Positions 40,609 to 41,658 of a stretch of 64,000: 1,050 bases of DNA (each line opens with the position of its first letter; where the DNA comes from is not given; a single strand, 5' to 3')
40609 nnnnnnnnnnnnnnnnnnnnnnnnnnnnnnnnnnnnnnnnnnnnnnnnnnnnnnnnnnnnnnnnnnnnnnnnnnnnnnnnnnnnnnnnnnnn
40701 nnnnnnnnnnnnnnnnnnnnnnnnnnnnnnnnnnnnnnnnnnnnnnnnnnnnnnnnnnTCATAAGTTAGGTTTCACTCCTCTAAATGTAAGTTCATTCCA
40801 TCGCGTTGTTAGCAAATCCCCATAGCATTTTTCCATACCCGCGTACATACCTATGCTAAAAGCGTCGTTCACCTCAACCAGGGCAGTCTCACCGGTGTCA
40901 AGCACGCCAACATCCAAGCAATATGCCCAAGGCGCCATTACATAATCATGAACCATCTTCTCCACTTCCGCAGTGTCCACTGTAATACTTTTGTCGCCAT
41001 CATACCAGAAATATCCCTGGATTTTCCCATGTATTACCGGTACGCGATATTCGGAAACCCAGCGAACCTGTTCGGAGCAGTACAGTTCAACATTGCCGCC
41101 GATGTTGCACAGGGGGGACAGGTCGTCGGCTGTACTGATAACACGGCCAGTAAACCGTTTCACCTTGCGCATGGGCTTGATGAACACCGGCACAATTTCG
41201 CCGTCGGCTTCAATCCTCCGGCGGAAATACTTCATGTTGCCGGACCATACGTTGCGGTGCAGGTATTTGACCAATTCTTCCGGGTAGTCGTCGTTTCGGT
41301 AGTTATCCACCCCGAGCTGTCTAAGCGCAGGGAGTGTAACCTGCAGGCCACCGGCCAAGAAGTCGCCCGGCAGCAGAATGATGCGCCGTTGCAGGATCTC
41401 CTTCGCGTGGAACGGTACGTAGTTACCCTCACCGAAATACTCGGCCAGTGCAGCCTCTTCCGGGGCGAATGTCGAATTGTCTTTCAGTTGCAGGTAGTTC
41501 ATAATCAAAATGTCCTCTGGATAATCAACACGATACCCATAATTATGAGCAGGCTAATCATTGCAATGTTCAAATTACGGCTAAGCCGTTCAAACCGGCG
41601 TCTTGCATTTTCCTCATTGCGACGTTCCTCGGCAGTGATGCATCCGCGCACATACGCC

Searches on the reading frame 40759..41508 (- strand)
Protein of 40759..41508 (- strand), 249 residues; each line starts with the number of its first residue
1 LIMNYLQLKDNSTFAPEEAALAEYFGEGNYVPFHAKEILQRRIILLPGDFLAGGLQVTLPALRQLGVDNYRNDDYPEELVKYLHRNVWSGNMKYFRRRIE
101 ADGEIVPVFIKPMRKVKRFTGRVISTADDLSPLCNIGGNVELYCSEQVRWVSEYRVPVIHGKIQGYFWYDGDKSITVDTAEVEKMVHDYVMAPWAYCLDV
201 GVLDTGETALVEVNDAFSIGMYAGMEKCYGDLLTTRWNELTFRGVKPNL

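Call 47: search_protein_families(library=phrogs, proteins=[window:40759-41508:-], max_evalue=0.001)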
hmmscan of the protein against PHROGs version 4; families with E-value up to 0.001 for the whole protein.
window:40759-41508:- (249 aa): 1 family
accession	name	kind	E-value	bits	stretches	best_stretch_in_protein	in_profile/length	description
phrog_7313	-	unknown function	2e-19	71.2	1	52-224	59-248/264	-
